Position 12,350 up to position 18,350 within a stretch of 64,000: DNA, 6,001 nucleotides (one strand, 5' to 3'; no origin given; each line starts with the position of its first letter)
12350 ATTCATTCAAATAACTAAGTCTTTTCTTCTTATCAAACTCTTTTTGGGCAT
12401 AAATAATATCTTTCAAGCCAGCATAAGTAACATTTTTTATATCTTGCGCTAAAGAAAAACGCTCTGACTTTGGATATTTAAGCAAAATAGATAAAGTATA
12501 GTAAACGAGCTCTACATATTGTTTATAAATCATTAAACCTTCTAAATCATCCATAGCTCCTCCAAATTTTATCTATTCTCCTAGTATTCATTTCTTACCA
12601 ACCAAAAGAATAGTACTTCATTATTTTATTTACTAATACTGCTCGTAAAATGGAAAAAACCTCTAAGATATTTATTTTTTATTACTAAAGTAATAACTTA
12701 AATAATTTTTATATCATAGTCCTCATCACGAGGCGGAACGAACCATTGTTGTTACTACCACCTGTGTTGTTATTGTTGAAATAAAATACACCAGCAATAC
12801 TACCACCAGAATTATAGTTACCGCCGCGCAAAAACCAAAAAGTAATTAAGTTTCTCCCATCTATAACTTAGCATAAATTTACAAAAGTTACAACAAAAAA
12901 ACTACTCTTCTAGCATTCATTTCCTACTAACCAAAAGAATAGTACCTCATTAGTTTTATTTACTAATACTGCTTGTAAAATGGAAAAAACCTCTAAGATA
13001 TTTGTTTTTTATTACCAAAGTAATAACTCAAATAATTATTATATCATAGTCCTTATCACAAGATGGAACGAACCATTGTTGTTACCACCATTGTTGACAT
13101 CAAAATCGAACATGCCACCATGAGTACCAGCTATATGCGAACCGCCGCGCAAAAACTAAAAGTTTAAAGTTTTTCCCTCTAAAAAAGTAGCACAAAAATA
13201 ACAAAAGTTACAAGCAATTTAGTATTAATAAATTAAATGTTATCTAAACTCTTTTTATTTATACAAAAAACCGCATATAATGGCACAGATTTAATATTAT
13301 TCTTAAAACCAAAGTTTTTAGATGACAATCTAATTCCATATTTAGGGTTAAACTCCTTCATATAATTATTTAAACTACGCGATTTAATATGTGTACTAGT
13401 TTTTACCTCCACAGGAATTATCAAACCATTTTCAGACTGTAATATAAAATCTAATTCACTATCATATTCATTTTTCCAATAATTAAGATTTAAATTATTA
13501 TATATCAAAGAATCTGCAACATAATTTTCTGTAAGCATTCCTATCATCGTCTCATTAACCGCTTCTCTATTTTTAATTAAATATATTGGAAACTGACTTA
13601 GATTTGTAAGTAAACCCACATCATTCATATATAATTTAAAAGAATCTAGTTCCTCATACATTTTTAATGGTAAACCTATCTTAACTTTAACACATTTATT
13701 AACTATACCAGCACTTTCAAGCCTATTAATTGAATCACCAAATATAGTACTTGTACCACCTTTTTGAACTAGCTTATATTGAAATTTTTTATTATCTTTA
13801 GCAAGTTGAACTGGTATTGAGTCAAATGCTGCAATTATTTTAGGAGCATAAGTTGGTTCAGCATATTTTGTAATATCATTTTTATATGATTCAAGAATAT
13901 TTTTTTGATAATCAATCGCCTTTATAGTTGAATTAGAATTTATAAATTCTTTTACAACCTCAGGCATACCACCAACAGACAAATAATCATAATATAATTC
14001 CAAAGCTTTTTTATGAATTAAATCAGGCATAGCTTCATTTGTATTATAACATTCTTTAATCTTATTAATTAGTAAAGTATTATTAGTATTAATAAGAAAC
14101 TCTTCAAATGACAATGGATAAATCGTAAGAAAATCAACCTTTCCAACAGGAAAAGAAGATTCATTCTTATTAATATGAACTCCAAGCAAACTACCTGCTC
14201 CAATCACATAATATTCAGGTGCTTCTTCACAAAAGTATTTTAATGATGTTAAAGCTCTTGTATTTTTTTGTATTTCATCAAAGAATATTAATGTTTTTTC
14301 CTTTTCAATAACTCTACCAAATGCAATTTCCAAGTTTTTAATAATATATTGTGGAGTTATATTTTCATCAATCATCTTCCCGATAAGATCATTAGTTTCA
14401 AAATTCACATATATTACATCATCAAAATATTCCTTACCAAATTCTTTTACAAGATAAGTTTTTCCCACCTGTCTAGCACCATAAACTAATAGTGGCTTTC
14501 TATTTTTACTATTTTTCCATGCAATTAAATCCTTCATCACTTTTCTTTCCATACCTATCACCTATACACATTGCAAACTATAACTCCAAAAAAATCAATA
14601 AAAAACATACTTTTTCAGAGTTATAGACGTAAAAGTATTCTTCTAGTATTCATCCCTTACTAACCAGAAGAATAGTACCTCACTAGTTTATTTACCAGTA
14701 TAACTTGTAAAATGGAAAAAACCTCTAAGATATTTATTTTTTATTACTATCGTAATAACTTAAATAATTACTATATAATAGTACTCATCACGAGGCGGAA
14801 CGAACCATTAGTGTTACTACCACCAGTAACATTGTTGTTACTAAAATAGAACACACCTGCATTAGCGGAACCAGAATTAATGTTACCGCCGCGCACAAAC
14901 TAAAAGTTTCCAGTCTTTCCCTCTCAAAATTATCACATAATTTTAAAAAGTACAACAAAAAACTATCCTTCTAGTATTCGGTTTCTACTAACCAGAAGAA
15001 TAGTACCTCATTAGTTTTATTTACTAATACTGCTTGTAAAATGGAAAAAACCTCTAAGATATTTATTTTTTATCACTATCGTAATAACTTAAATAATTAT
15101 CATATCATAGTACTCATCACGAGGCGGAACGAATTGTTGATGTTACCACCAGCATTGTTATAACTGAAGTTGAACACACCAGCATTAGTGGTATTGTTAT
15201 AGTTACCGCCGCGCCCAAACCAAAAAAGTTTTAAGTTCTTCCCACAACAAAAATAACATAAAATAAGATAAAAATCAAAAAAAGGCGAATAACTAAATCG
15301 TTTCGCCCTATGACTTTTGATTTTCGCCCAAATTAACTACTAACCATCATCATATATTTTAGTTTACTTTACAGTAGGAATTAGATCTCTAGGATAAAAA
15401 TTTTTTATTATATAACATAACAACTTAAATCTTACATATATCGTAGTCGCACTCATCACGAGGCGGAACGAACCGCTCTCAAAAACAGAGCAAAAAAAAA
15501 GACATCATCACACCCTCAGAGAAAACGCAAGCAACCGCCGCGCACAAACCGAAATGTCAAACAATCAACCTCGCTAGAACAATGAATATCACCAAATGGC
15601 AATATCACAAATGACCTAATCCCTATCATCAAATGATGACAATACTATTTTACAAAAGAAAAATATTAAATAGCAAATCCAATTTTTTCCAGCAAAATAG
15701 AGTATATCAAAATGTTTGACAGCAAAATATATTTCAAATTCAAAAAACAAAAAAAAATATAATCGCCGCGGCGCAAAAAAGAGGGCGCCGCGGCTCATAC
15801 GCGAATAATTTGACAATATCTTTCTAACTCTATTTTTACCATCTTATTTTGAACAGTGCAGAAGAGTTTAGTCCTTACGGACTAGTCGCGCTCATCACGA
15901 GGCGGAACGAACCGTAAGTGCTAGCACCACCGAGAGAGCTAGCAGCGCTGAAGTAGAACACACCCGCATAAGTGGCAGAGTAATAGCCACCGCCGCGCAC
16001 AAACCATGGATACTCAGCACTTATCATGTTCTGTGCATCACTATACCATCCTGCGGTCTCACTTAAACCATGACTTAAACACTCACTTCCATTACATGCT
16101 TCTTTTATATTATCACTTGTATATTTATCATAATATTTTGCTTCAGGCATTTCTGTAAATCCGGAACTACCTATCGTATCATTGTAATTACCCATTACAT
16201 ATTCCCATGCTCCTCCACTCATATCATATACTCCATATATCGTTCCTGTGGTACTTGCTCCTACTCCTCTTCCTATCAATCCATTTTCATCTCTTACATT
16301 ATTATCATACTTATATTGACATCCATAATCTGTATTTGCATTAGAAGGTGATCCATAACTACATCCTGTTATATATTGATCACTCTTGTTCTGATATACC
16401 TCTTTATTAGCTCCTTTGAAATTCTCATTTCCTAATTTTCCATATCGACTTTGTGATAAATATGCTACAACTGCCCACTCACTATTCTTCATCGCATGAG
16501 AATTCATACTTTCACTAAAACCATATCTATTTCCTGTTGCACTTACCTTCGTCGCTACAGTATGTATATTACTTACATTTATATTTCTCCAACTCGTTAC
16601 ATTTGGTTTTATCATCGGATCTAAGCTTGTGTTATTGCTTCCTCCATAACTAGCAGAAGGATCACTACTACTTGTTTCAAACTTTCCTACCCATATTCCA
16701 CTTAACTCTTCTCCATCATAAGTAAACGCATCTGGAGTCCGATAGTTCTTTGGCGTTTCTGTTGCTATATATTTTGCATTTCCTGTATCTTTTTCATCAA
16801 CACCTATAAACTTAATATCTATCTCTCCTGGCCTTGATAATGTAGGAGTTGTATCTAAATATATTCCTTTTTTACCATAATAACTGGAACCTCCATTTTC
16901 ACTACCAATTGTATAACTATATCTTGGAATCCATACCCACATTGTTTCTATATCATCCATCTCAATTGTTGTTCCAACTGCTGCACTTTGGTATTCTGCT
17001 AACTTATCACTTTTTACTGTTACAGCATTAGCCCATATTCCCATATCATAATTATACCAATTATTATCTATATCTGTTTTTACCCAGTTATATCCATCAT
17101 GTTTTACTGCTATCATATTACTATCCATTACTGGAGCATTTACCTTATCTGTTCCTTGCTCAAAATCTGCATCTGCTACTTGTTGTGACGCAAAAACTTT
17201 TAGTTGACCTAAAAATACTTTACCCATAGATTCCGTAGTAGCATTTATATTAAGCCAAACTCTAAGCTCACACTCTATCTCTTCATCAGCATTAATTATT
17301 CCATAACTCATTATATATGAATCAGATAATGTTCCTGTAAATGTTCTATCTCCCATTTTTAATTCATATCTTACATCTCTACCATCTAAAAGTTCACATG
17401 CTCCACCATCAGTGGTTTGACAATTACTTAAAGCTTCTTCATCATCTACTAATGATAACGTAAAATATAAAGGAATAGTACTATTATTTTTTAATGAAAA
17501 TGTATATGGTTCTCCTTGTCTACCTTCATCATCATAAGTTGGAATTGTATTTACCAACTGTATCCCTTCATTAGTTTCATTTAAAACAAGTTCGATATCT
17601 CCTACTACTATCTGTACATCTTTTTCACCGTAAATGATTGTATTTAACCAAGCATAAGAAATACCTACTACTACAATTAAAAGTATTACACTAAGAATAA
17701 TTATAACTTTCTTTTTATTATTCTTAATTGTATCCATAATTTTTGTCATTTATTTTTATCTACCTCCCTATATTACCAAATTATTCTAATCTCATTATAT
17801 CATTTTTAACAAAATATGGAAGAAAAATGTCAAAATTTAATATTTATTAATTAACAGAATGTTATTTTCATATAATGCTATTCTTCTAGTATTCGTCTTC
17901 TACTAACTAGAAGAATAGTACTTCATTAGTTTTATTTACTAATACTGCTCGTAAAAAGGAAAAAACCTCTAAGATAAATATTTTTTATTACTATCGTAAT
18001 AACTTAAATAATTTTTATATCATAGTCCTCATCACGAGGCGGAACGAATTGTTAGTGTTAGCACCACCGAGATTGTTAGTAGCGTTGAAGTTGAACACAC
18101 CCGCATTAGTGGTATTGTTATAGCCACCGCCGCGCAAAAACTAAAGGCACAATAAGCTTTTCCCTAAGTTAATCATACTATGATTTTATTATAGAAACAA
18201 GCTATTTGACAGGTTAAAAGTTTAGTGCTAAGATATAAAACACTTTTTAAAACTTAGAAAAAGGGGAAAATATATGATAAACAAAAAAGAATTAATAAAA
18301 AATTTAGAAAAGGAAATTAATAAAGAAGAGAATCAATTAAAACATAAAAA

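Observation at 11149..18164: Complete DGR with a clean adenine-mutagenesis signature (15 of 15 TR/VR differences at TR adenines)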

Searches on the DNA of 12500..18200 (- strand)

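Call 48: search_rna_families(source=window, start=12500, end=18200, threshold=evalue, max_evalue=10, show_alignments=2)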
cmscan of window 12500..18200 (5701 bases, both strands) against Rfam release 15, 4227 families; matches with E-value up to 10: 7.
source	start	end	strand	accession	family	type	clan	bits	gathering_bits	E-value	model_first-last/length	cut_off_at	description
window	14963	15110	-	RF02921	RT-14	Gene; sRNA;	-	35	48.1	0.043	1-144/144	no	RT-14 RNA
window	12573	12690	-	RF02921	RT-14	Gene; sRNA;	-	33.6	48.1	0.077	1-144/144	no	RT-14 RNA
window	13311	13443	-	RF02446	SpR18_sRNA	Gene; sRNA;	-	24.6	60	4.9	1-132/132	no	Streptococcus sRNA SpR18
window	15341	15381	-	RF03008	malK-II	Cis-reg;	-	22.4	52.9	2.3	1-50/50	no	malK-II RNA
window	15695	15804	+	RF02856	30_292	Gene; sRNA;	-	21.8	112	1.4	1-115/115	no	Leptospira sRNA 30_292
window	12965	13024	-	RF00349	snoR11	Gene; snRNA; snoRNA; CD-box;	-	21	50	5.5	1-90/90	no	Small nucleolar RNA R11/Z151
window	14119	14213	-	RF02171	RFPL3-AS1_1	Gene; lncRNA;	-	15.3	70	2.8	1-88/88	no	RFPL3 antisense RNA 1 conserved region 1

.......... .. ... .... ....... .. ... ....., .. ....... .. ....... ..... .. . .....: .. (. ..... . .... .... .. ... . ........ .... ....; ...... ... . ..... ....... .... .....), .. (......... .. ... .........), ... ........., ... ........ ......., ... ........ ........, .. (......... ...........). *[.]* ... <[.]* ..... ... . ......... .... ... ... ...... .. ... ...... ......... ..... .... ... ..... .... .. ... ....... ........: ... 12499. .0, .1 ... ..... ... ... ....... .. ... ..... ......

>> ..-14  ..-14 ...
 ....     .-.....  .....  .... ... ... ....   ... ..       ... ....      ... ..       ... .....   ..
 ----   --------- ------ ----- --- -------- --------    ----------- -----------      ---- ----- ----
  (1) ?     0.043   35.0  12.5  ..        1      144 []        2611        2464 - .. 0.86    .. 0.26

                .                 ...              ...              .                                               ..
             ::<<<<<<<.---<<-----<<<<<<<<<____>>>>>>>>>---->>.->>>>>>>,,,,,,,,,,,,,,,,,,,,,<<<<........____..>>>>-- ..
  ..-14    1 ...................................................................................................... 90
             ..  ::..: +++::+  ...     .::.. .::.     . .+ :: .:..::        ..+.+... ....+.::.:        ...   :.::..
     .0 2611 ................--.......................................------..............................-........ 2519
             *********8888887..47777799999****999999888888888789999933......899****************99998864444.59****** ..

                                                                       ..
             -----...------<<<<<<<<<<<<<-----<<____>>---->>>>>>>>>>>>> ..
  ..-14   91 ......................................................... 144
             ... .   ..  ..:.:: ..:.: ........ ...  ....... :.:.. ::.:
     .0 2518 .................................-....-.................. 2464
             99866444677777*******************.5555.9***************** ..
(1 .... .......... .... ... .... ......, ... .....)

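Call 85: build_rna_model(alignment_id=A2, structure=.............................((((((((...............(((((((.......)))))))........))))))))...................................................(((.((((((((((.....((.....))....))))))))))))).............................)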
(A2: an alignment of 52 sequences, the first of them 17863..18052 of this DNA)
Model R1 built from alignment A2 (52 sequences, 214 columns); structure: as given.
model positions 189; base pairs 30; branch points 1; effective number of sequences 1.88; information 0.59 bits per position. Calibrated on 0.2 Mb of random sequence (short: E-values are rough).
structure used (alignment columns):
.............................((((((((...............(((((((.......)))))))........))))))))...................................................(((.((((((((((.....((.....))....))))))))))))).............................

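Call 86: search_with_rna_model(model_id=R1, source=window, max_evalue=1)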
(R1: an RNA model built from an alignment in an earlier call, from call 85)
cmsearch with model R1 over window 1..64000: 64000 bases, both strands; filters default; matches with E-value up to 1: 9.
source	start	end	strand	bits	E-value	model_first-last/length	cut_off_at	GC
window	17856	18052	-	170.2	2e-43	1-189/189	no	0.26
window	14941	15137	-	167.2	1.3e-42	1-189/189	no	0.27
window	12551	12746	-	162.9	1.7e-41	1-189/189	no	0.28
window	14613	14808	-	158.4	2.8e-40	1-189/189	no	0.29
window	12880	13076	-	146.4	4.5e-37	1-189/189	no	0.26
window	15289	15476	-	84.6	1.5e-20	1-189/189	no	0.32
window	15730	15915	-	33.5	6.9e-07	1-189/189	no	0.41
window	48850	48892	-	12.2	0.33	36-76/189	no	0.19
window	12679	12696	+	11.1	0.63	51-68/189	no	0.11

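Call 87: search_with_rna_model(model_id=R1, sources=[L002, L008, L009, L010, L011, L012, L013, L014, L015, L016, L017, L018, L019, L020, L021, L022, L023, L024], max_evalue=0.01)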
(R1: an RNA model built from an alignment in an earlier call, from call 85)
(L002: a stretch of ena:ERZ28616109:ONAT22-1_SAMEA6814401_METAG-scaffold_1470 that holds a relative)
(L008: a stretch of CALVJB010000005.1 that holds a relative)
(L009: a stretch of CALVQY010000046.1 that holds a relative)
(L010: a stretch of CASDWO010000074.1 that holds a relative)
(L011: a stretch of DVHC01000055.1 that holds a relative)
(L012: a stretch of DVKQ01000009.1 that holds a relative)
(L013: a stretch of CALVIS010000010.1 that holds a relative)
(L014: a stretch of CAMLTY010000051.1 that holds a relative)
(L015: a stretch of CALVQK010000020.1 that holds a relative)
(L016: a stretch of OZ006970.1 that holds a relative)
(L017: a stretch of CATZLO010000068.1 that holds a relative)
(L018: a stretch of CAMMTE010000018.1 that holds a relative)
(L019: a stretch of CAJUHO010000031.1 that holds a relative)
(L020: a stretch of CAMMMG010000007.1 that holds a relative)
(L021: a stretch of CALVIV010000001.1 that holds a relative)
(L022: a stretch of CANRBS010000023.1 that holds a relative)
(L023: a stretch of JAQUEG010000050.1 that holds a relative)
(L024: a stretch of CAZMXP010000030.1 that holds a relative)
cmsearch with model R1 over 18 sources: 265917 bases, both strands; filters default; matches with E-value up to 0.01: 102.
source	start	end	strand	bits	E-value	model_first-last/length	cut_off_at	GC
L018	8445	8633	+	187.2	2.4e-47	1-189/189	no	0.29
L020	9473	9662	+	176.5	1.7e-44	1-189/189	no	0.26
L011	8419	8608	+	175.1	4.1e-44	1-189/189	no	0.25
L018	8102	8292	+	174.9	4.6e-44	1-189/189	no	0.26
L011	9473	9662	+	174.5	6e-44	1-189/189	no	0.25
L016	9477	9665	+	172.7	1.8e-43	1-189/189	no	0.26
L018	7112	7301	+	172.6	1.8e-43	1-189/189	no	0.27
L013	9150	9338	+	172.2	2.5e-43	1-189/189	no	0.29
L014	3788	3976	+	172.2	2.5e-43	1-189/189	no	0.29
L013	9479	9667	+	170.9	5.2e-43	1-189/189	no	0.28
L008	9121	9308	+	170.9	5.3e-43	1-189/189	no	0.22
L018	7445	7634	+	170.2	8.3e-43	1-189/189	no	0.26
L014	4117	4305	+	170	9.3e-43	1-189/189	no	0.27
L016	9149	9339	+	169.5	1.3e-42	1-189/189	no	0.26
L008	8789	8976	+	169.1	1.7e-42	1-189/189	no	0.24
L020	8770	8960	+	168.8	2e-42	1-189/189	no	0.24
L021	8429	8619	+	168.8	2e-42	1-189/189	no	0.24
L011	9126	9314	+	168.5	2.4e-42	1-189/189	no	0.24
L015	7673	7864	+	168.4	2.6e-42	1-189/189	no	0.26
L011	8062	8253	+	168.1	3e-42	1-189/189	no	0.24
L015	9477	9664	+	167.6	4e-42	1-189/189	no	0.25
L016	8811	8999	+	167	6.1e-42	1-189/189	no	0.26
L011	8781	8969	+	166.8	6.7e-42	1-189/189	no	0.23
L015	7285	7473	+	166.6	7.6e-42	1-189/189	no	0.23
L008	8448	8633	+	166.6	7.7e-42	1-189/189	no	0.23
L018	7775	7963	+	165.9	1.2e-41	1-189/189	no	0.24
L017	1329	1516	+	165.5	1.5e-41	1-189/189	no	0.26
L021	8786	8974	+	165.1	1.9e-41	1-189/189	no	0.24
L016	8469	8655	+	165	2e-41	1-189/189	no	0.29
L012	501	685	+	163.9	4e-41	1-189/189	no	0.28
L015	5779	5971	+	163.7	4.5e-41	1-189/189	no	0.24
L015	4429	4617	+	163.2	6.2e-41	1-189/189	no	0.24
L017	998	1184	+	163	6.9e-41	1-189/189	no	0.22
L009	7726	7915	+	162.8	7.8e-41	1-189/189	no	0.24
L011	7710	7900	+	161.9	1.4e-40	1-189/189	no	0.23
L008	9471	9661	+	161.9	1.4e-40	1-189/189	no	0.28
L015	1230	1422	+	161.8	1.4e-40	1-189/189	no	0.27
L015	6157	6349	+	161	2.4e-40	1-189/189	no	0.22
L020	8418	8608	+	161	2.4e-40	1-189/189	no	0.23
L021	8077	8267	+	161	2.4e-40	1-189/189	no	0.23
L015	6882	7070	+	160.7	2.8e-40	1-189/189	no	0.26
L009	9019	9202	+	160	4.3e-40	1-189/189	no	0.24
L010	6244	6432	+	159.7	5.4e-40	1-189/189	no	0.23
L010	7747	7942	+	159.1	7.7e-40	1-189/189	no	0.25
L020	9127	9316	+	158.6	1.1e-39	1-189/189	no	0.23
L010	6892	7083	+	156.5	3.7e-39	1-189/189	no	0.24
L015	8388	8577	+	156.2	4.7e-39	1-189/189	no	0.25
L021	9471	9660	+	156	5.2e-39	1-189/189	no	0.26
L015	8021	8208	+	155.9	5.5e-39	1-189/189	no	0.24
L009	8036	8221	+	155.6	6.7e-39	1-189/189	no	0.25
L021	9117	9306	+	155.2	8.4e-39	1-189/189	no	0.23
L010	7211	7402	+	155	9.4e-39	1-189/189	no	0.24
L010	6568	6763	+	155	9.8e-39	1-189/189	no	0.22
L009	8694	8879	+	154.5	1.3e-38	1-189/189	no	0.24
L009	8385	8570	+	153.7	2.2e-38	1-189/189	no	0.26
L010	8393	8590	+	153.4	2.5e-38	1-189/189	no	0.27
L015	6514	6705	+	153.1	3.1e-38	1-189/189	no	0.25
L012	154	339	+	152.6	4.1e-38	1-189/189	no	0.26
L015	8746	8936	+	152.5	4.5e-38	1-189/189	no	0.27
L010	8070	8265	+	145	4.5e-36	1-189/189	no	0.21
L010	5598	5787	+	144.6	5.9e-36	1-189/189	no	0.24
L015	2691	2881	+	143.9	8.9e-36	1-189/189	no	0.24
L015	2332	2522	+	141.7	3.4e-35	1-189/189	no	0.22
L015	3350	3536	+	137.9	3.5e-34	1-189/189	no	0.25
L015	1965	2154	+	137.4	4.8e-34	1-189/189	no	0.24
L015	5123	5313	+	135.6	1.5e-33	1-189/189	no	0.26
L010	5920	6109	+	134.4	3.1e-33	1-189/189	no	0.22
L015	1611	1797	+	133.6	4.9e-33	1-189/189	no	0.25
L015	9100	9291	+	132.2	1.2e-32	1-189/189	no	0.21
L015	4057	4243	+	124.8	1.2e-30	1-189/189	no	0.22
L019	170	371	+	121.4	9.3e-30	1-189/189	no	0.25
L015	4787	4972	+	111.5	4.1e-27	1-189/189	no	0.22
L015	3019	3157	+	106.1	1.1e-25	1-189/189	no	0.26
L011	7368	7558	+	103.4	5.8e-25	1-189/189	no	0.31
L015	5463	5645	+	103.3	6.2e-25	1-189/189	no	0.21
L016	8131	8320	+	102.2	1.2e-24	1-189/189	no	0.28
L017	659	846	+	102.2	1.3e-24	1-189/189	no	0.32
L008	8101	8291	+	102.1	1.3e-24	1-189/189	no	0.31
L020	8076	8266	+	100.8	3e-24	1-189/189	no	0.31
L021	7735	7925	+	100.8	3e-24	1-189/189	no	0.31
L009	7387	7577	+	100.7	3e-24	1-189/189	no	0.32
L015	893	1037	+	100.7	3.1e-24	1-189/189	no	0.23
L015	3702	3890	+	98.7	1.1e-23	1-189/189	no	0.23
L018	6769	6959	+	97.8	1.8e-23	1-189/189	no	0.29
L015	546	734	+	97.3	2.5e-23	1-189/189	no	0.35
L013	8803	8989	+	93.9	2e-22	1-189/189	no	0.28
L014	3441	3627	+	93.9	2e-22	1-189/189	no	0.28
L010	5264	5388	+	86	2.6e-20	1-189/189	no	0.29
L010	7528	7639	+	41.5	2e-08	1-189/189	no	0.22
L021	6575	6827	+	38.3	1.5e-07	1-189/189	no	0.37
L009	6757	7005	+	37.8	2e-07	1-189/189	no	0.39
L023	239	473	+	35.5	8e-07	1-189/189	no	0.31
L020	6918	7168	+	35.5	8.4e-07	1-189/189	no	0.37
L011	6209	6462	+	35.2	9.9e-07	1-189/189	no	0.37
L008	6939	7187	+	34.9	1.2e-06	1-189/189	no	0.38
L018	5637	5887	+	34.6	1.4e-06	1-189/189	no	0.38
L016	7661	7832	+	28.8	4.9e-05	1-189/189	no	0.39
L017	140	376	+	26.8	0.00018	1-189/189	no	0.41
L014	2915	2967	+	24.1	0.00093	1-189/189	no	0.51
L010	4613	4835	+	21.6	0.0043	1-189/189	no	0.38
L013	8273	8325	+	20.9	0.0066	1-189/189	no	0.55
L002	11829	12029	+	20.8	0.007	1-189/189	no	0.35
